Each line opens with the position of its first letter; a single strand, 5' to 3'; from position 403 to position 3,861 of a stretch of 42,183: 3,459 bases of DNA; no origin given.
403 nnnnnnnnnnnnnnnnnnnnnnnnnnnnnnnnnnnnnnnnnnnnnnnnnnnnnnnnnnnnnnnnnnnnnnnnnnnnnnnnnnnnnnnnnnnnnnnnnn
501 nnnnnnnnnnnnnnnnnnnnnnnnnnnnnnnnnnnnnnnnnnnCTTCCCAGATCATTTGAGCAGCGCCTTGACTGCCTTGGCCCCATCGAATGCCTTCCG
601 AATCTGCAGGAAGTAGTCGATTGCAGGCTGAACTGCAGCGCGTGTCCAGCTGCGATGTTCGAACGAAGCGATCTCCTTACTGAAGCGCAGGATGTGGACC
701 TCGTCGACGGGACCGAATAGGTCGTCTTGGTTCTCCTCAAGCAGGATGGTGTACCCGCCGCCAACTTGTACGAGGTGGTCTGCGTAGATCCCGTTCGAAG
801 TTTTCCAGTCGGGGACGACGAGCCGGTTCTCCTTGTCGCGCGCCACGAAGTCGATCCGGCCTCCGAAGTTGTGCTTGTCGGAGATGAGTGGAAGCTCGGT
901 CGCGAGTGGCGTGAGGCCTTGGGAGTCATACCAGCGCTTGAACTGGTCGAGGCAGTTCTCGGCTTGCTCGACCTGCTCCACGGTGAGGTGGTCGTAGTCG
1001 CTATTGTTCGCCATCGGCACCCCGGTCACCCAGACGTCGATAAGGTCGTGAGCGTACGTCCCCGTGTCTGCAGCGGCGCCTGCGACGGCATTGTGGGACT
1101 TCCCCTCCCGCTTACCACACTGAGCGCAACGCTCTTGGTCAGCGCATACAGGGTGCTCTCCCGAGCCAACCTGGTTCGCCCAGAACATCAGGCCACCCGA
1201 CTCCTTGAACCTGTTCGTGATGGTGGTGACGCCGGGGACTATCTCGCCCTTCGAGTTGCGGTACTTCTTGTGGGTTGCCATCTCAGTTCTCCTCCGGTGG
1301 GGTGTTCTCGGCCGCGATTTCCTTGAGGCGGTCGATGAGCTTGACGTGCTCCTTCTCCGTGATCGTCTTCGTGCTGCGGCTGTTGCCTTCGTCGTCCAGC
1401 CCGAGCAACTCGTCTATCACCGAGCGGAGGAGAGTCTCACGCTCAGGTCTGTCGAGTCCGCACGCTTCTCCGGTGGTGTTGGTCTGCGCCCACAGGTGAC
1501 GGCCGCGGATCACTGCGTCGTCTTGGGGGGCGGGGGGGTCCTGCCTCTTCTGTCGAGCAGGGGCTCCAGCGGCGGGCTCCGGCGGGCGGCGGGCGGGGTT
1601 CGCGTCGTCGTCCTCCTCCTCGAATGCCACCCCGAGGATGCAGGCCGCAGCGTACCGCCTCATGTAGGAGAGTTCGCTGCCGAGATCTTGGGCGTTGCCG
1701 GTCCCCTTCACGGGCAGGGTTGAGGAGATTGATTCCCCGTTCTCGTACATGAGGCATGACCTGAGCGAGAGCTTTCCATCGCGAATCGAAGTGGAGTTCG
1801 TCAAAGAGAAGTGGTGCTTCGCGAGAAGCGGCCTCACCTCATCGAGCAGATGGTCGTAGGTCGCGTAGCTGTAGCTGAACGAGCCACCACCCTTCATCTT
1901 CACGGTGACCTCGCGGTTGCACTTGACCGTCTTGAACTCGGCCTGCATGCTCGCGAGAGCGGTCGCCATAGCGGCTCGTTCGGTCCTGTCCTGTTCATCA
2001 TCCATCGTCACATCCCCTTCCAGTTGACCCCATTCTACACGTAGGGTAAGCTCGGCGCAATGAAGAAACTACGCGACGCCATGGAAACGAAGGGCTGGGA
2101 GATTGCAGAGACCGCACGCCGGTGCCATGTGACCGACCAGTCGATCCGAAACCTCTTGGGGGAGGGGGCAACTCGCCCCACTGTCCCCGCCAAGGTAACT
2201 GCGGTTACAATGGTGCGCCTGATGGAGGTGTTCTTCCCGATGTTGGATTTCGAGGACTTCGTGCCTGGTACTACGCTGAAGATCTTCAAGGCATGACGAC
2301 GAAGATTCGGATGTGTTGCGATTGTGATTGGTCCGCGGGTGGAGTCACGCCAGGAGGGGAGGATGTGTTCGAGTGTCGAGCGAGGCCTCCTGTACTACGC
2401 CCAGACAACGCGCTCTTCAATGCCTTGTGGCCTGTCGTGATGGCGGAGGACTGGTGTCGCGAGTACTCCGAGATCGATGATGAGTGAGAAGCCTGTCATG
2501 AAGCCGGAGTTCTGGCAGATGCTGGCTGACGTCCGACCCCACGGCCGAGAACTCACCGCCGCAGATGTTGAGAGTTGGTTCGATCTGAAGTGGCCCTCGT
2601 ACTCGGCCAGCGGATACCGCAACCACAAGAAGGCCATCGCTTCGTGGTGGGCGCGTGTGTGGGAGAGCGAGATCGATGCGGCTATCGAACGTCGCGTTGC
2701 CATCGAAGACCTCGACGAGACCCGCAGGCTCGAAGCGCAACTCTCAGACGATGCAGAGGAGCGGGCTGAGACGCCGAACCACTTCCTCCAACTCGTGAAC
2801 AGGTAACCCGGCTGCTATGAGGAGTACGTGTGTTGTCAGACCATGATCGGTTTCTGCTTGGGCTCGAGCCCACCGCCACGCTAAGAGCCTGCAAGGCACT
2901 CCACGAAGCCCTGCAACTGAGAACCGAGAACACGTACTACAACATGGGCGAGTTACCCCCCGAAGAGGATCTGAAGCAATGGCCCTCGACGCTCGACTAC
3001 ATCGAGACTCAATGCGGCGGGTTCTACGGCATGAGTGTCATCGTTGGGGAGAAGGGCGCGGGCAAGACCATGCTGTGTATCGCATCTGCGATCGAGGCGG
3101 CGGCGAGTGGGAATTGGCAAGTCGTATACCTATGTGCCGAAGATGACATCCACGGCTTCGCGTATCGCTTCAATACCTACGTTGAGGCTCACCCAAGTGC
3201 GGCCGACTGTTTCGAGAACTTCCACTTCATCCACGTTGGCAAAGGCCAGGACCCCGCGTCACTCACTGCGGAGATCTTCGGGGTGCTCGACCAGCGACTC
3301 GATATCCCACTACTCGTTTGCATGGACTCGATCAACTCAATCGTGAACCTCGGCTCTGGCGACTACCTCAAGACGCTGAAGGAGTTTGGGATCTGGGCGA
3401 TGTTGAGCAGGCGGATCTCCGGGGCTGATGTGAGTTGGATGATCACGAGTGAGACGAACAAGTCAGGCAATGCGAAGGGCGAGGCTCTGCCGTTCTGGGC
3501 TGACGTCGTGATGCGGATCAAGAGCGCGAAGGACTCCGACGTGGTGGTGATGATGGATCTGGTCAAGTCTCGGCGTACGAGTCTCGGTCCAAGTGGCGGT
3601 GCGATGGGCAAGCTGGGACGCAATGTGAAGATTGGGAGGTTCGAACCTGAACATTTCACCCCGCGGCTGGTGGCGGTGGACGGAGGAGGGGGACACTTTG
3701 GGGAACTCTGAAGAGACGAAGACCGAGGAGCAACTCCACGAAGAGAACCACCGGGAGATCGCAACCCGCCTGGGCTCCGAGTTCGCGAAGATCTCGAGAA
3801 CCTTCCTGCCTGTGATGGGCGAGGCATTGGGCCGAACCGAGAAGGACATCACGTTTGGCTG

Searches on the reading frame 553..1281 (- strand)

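Call 66: search_protein_families(library=phrogs, proteins=[window:553-1281:-], max_evalue=0.00001)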
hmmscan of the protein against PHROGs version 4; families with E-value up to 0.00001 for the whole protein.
window:553-1281:- (242 aa): 3 families
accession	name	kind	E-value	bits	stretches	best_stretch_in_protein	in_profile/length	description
phrog_298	-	DNA, RNA and nucleotide metabolism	2.3e-24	87.3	1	6-184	57-214/293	exonuclease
phrog_69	-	DNA, RNA and nucleotide metabolism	5e-09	36.7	1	67-220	117-294/501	exonuclease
phrog_1218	-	DNA, RNA and nucleotide metabolism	1.8e-06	28.5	1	102-170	95-172/364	exonuclease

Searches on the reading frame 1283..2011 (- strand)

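Call 66: search_protein_families(library=phrogs, proteins=[window:1283-2011:-], max_evalue=0.00001)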
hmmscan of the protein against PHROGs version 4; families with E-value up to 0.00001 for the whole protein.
window:1283-2011:- (242 aa): 4 families
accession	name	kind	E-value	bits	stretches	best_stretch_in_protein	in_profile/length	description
phrog_2324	-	DNA, RNA and nucleotide metabolism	7.7e-26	91.8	1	11-155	7-146/193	Erf-like ssDNA annealing protein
phrog_155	-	DNA, RNA and nucleotide metabolism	2.3e-22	81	1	3-233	56-268/308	Erf-like ssDNA annealing protein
phrog_34817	-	unknown function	2e-18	67.7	1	14-139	11-137/291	-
phrog_10003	-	other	6.6e-10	39.9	1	2-146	21-177/297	recombinase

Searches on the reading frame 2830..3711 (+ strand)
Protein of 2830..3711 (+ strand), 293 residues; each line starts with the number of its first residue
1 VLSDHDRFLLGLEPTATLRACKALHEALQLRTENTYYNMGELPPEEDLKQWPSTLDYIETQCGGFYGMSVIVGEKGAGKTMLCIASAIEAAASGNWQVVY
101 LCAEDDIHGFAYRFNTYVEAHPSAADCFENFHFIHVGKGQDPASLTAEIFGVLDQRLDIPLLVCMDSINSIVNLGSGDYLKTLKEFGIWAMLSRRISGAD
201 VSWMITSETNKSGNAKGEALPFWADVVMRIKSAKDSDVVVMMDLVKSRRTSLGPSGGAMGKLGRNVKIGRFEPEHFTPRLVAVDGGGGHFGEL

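Call 66: search_protein_families(library=phrogs, proteins=[window:2830-3711:+], max_evalue=0.00001)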
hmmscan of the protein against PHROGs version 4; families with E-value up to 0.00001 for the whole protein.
window:2830-3711:+ (293 aa): 0 families

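Call 88: search_protein_families(library=pfam, proteins=[window:2830-3711:+], max_evalue=0.001)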
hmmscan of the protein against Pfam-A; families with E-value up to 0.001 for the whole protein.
window:2830-3711:+ (293 aa): 2 families
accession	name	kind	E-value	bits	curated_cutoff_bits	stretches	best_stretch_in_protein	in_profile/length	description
PF06745.19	ATPase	-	1.8e-05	24.7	26.6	0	63-115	14-68/231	KaiC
PF13481.12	AAA_25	-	4.4e-05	23.6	27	1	67-173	34-157/195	AAA domain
